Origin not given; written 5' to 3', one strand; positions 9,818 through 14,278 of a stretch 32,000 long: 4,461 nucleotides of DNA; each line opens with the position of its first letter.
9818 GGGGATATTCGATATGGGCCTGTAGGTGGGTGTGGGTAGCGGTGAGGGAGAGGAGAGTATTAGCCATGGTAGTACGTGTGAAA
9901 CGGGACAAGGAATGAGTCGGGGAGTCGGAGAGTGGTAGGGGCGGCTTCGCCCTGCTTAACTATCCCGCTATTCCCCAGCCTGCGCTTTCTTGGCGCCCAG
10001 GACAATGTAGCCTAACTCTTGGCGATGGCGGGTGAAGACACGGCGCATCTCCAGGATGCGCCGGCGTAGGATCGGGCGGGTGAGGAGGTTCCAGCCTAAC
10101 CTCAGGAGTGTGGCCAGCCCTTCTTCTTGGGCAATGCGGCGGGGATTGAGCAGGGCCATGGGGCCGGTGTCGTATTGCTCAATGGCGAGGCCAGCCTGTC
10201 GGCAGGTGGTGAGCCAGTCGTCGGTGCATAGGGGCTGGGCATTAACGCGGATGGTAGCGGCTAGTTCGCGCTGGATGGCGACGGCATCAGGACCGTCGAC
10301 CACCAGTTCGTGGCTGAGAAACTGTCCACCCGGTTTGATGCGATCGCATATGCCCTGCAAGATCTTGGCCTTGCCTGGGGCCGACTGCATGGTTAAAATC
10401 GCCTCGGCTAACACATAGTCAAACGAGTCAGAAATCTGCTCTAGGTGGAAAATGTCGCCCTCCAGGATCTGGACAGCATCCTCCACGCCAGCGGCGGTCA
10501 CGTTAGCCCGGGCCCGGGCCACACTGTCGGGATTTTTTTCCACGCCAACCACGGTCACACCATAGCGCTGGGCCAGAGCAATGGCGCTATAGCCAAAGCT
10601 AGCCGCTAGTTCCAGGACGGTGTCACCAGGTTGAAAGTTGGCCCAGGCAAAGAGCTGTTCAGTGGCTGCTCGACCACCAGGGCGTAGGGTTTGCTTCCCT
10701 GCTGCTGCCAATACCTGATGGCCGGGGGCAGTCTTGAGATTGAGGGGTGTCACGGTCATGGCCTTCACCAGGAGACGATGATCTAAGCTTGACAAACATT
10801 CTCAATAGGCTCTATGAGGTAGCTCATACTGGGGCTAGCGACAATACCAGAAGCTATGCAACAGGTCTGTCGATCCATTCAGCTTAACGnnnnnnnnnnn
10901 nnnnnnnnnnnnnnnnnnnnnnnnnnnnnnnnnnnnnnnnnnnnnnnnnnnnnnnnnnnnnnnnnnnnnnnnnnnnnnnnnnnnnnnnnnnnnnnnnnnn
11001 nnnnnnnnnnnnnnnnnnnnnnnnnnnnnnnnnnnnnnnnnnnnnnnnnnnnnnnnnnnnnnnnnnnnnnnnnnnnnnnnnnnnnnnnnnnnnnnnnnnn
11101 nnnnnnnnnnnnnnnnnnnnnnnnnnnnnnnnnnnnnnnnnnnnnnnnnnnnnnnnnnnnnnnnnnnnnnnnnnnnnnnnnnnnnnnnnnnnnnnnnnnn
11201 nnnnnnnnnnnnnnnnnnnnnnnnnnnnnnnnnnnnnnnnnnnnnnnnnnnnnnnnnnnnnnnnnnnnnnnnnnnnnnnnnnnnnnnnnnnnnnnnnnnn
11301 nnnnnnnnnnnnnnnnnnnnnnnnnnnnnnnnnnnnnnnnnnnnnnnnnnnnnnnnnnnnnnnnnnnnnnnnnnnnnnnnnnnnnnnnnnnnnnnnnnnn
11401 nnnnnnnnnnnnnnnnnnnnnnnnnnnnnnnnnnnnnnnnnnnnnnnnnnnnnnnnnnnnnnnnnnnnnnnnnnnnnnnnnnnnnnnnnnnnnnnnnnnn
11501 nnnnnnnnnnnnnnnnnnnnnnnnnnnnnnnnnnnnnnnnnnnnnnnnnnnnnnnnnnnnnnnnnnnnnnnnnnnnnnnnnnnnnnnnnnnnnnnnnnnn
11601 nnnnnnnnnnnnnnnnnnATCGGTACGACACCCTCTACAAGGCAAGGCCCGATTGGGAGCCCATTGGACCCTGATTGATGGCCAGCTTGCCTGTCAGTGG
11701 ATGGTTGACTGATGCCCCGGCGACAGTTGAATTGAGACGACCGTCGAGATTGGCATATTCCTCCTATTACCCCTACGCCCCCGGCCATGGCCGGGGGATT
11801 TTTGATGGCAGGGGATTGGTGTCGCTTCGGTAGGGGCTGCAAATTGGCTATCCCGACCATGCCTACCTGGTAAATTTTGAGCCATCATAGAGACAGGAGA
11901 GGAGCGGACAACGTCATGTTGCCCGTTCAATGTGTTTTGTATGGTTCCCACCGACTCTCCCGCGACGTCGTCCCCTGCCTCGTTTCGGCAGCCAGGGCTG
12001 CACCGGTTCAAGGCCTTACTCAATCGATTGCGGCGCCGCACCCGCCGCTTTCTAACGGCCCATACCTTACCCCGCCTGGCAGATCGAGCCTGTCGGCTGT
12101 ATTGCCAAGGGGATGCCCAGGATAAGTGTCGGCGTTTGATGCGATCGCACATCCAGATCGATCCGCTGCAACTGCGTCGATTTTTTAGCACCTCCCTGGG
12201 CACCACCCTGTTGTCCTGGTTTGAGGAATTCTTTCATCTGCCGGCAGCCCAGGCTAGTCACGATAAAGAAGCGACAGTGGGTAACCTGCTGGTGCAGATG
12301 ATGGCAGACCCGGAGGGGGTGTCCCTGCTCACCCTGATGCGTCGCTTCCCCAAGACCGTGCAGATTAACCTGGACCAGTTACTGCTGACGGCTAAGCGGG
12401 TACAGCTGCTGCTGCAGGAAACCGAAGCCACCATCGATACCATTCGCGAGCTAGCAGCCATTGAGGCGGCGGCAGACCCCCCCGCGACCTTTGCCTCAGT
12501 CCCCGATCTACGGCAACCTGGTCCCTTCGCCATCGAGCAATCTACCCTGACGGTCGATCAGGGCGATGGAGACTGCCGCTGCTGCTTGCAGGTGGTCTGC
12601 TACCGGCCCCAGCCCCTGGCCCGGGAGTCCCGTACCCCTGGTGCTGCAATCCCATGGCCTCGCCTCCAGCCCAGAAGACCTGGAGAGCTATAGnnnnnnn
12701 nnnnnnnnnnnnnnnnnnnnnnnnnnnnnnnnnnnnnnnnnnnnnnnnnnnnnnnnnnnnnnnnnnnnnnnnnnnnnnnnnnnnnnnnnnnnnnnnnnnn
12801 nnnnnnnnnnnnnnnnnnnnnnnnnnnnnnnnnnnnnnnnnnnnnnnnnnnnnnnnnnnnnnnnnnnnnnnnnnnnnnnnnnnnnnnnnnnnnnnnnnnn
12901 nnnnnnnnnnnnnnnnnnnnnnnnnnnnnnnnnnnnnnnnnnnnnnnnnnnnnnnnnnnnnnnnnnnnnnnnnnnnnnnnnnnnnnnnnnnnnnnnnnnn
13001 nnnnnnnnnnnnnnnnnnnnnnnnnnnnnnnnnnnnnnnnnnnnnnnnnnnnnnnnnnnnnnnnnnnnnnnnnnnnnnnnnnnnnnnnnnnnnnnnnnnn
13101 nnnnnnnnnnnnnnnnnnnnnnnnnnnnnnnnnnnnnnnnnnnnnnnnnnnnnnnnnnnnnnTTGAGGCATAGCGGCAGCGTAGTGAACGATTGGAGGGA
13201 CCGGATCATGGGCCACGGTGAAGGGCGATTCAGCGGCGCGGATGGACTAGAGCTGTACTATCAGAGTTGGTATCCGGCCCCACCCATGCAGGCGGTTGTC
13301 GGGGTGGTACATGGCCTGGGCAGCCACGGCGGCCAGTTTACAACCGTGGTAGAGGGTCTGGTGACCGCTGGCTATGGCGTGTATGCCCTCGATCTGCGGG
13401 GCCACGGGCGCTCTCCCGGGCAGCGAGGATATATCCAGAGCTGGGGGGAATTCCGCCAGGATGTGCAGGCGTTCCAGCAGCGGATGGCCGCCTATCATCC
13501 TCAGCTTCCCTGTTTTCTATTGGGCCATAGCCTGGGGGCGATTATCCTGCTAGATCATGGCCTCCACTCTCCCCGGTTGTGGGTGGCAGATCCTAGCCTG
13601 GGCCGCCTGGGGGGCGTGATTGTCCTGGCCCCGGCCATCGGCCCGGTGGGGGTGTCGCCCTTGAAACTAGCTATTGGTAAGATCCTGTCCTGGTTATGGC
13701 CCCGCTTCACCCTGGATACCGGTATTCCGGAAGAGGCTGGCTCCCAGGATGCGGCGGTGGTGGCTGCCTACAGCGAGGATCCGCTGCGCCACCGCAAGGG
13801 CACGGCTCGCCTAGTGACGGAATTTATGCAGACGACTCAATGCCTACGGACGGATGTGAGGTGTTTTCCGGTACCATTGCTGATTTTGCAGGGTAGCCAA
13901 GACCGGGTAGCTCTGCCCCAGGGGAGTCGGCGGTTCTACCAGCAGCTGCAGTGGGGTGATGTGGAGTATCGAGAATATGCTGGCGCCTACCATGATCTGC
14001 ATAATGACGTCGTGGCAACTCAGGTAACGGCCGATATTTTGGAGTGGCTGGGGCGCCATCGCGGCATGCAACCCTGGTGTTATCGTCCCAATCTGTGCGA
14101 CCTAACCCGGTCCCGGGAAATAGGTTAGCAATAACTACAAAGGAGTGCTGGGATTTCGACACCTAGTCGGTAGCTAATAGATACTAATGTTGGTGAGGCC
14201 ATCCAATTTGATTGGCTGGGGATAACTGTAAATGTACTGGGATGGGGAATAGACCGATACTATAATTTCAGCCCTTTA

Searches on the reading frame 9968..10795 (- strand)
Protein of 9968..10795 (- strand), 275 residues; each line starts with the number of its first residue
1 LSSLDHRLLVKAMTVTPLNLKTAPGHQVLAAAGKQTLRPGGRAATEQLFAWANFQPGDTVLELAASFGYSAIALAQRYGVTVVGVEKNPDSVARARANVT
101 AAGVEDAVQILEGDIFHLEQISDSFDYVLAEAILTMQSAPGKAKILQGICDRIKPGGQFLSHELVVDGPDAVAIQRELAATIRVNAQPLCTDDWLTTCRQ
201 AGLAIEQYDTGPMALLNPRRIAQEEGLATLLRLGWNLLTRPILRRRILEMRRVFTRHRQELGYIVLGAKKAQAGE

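Call 65: search_protein_families(library=pfam, proteins=[window:9968-10795:-], max_evalue=0.00001)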
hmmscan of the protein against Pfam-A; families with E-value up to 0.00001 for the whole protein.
window:9968-10795:- (275 aa): 6 families
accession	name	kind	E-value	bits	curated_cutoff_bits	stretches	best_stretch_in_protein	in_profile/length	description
PF13847.12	Methyltransf_31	-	3.7e-15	56.3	27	1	56-183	3-123/145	Methyltransferase domain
PF13649.12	Methyltransf_25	-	1.2e-13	52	27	1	60-157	1-97/97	Methyltransferase domain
PF08241.18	Methyltransf_11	-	6.7e-10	39.9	21.2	1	61-160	1-94/95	Methyltransferase domain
PF02353.26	CMAS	-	2.3e-08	34.1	27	1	42-173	48-176/273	Mycolic acid cyclopropane synthetase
PF02475.24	TRM5-TYW2_MTfase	-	1.5e-07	31.9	28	1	54-134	34-114/164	TRM5/TYW2 methyltransferase domain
PF08242.18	Methyltransf_12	-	6.3e-06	27.3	30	0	61-159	1-98/98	Methyltransferase domain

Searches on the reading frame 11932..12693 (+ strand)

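Call 65: search_protein_families(library=pfam, proteins=[window:11932-12693:+], max_evalue=0.00001)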
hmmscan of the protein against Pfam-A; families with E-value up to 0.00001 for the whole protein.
window:11932-12693:+ (253 aa): 1 family
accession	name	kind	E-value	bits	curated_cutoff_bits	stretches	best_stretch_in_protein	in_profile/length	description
PF07176.17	DUF1400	-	1.7e-10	41.7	23.4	1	59-146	42-127/127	Alpha/beta hydrolase of unknown function (DUF1400)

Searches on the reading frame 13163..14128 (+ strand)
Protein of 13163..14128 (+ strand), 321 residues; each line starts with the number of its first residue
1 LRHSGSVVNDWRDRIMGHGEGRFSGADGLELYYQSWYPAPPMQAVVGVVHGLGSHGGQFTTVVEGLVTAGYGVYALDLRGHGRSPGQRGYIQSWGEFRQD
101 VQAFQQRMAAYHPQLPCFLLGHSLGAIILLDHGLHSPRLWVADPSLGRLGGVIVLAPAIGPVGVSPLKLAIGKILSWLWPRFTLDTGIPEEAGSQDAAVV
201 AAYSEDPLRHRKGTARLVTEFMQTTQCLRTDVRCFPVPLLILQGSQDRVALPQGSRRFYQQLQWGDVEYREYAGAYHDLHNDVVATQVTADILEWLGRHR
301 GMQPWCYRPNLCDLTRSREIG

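Call 9: search_protein_families(library=ncbifam, proteins=[window:13163-14128:+], max_evalue=0.001)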
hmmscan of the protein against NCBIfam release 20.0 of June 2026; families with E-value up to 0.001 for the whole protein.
window:13163-14128:+ (321 aa): 11 families
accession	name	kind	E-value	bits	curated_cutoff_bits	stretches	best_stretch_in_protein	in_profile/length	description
NF052543.1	PhlpBipLPA4030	equivalog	2.3e-18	66.5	450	1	26-248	54-262/312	phospholipase BipL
TIGR01607.1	PST-A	paralog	2.4e-12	46.6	218.25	2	198-296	229-330/332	Plasmodium subtelomeric family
NF008019.0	PRK10749.1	equivalog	1.7e-11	43.7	362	1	5-130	21-146/335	lysophospholipase L2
NF011457.0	PRK14875.1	equivalog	4.4e-08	32.5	307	1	44-131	133-214/372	acetoin dehydrogenase dihydrolipoyllysine-residue acetyltransferase subunit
TIGR03056.1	bchO_mg_che_rel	equivalog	1.5e-07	30.7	172.55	1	44-296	29-277/278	alpha/beta fold hydrolase BchO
NF050089.1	i_nPHAscl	equivalog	2.2e-07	30.2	300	1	45-131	20-100/288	intracellular short-chain-length polyhydroxyalkanoate depolymerase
TIGR03695.1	menH_SHCHC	equivalog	2.9e-07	30.2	208.55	1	45-138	4-94/252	2-succinyl-6-hydroxy-2,4-cyclohexadiene-1-carboxylate synthase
TIGR01738.1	bioH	equivalog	3.6e-05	23.5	206.95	1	46-136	7-86/245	pimeloyl-ACP methyl ester esterase BioH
NF051488.1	bifunc_PcaDC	exception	4.3e-05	22.8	390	0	44-137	13-100/375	bifunctional 3-oxoadipate enol-lactonase/4-carboxymuconolactone decarboxylase PcaDC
NF008340.0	PRK11126.1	equivalog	5.8e-05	22.4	261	1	43-135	14-98/255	2-succinyl-6-hydroxy-2,4-cyclohexadiene-1-carboxylate synthase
TIGR03101.1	hydr2_PEP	hypoth_equivalog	0.00072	19.1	202.75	0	66-132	52-116/266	hydrolase 2, exosortase A system-associated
